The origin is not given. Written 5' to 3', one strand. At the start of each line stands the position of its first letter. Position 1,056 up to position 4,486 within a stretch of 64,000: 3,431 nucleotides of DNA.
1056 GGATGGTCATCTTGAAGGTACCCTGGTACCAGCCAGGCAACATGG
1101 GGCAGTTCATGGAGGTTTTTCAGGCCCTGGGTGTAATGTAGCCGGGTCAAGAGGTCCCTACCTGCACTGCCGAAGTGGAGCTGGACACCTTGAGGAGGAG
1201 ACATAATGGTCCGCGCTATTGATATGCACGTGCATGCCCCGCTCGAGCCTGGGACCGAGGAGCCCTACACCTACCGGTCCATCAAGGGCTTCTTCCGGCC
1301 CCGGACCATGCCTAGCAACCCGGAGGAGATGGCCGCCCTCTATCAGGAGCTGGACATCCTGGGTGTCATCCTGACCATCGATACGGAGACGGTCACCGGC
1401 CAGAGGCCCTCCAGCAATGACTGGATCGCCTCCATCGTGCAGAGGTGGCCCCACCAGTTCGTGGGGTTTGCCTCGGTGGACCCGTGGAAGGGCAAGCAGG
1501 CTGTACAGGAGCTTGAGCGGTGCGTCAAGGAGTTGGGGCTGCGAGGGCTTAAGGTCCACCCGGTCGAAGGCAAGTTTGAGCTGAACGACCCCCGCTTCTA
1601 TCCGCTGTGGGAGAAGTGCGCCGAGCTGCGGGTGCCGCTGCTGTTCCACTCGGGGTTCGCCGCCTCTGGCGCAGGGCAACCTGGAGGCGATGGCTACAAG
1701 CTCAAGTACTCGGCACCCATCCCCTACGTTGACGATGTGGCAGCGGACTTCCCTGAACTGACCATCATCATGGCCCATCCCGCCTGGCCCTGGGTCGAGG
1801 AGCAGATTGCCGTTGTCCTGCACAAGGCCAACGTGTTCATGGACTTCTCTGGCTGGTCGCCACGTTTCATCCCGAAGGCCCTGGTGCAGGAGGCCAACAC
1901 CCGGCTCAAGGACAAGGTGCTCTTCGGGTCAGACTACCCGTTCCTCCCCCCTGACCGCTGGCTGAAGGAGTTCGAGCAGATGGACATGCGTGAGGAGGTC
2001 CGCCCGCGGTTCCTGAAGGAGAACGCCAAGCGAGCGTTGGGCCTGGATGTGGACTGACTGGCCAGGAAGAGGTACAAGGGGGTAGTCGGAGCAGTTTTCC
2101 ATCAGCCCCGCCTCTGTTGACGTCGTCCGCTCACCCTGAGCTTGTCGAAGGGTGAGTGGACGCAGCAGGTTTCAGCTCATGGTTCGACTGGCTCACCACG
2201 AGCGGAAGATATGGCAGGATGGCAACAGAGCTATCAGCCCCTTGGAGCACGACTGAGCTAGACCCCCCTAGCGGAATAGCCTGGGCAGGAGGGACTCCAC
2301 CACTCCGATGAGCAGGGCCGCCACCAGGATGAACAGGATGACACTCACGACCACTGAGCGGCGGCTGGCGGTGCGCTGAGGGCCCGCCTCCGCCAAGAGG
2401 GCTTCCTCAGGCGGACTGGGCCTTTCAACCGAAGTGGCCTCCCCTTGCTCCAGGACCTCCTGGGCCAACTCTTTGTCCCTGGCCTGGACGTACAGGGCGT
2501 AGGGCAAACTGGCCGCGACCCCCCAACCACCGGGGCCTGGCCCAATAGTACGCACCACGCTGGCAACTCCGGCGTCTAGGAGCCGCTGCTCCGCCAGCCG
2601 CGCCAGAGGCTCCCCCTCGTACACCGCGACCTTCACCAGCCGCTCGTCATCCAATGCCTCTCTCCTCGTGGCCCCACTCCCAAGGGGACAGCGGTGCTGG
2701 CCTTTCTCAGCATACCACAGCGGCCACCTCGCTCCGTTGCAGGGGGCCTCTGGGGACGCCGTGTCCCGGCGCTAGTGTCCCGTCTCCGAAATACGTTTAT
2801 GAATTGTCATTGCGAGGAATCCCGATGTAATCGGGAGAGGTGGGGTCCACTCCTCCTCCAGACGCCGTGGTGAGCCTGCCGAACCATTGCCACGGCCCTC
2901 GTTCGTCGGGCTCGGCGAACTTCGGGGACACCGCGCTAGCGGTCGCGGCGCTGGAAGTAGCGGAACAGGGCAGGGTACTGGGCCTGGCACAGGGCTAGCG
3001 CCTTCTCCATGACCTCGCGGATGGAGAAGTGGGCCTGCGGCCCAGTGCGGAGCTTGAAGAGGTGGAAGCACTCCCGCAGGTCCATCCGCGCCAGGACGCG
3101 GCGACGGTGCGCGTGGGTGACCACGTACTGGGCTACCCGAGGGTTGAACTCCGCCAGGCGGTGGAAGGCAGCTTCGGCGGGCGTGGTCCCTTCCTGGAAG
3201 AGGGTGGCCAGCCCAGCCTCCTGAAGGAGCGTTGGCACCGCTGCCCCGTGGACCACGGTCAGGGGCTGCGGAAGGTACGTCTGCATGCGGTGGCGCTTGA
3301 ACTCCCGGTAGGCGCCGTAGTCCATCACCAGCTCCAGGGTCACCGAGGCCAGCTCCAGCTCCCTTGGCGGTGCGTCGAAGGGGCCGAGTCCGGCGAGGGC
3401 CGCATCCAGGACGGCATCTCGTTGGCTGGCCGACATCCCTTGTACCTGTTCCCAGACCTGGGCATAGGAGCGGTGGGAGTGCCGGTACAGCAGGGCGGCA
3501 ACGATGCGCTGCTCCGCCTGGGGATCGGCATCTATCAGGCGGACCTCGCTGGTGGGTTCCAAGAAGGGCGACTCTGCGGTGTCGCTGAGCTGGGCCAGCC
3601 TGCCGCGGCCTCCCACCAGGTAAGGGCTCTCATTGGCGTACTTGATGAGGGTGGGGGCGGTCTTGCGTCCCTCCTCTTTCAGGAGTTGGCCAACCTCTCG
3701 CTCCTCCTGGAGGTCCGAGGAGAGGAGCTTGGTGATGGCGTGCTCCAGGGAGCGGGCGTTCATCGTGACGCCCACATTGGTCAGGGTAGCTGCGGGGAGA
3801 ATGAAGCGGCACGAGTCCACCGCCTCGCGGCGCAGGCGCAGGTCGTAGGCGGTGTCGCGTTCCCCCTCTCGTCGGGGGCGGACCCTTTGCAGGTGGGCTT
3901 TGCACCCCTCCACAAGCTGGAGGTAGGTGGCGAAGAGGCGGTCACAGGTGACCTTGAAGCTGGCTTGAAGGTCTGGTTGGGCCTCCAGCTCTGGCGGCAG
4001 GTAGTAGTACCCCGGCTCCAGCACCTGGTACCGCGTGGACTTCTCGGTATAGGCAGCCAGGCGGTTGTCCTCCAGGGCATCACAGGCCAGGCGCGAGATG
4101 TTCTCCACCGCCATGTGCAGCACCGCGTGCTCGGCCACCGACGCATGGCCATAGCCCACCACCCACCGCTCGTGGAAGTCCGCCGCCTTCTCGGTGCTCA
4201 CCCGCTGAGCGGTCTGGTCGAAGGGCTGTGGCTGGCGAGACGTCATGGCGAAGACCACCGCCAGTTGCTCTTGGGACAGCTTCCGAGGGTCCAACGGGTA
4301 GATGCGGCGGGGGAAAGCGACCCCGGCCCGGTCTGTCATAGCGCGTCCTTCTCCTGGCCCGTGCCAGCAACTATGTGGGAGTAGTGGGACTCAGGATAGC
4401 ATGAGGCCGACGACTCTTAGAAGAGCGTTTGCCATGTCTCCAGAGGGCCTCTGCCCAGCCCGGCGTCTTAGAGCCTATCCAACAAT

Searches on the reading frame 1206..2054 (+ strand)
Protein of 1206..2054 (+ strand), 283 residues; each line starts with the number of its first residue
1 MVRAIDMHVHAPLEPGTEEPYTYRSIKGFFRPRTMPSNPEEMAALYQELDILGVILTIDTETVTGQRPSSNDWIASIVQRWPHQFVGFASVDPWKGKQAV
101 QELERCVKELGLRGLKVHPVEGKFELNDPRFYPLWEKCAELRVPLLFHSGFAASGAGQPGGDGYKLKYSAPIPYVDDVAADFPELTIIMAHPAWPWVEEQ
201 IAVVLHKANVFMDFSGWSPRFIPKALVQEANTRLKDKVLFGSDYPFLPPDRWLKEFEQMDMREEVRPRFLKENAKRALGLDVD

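Call 9: search_protein_families(library=pfam, proteins=[window:1206-2054:+], max_evalue=0.001)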
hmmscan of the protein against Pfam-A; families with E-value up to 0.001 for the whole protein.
window:1206-2054:+ (283 aa): 1 family
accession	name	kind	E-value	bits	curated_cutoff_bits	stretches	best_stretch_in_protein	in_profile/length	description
PF04909.20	Amidohydro_2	-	1.3e-51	176.5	26.4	1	5-280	1-289/289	Amidohydrolase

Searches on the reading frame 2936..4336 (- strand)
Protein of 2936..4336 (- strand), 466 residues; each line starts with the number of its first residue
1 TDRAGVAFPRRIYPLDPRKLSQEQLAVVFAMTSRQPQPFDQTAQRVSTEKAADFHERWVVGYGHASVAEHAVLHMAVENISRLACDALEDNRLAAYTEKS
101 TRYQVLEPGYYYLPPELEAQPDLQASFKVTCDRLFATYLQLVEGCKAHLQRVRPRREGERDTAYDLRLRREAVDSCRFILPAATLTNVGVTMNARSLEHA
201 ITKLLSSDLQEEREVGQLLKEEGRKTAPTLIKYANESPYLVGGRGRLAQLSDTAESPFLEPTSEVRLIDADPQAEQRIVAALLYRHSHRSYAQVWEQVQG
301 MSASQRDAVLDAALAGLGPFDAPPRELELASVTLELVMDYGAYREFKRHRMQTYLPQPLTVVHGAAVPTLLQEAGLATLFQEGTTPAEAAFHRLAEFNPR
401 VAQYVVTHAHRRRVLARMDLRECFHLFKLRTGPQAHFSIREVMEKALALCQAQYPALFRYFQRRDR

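Call 9: search_protein_families(library=pfam, proteins=[window:2936-4336:-], max_evalue=0.001)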
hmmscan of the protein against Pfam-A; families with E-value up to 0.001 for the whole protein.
window:2936-4336:- (466 aa): 1 family
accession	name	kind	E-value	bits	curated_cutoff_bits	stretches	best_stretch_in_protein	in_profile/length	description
PF02511.20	Thy1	-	1.3e-47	162.5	24.8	2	22-229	9-191/191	Thymidylate synthase complementing protein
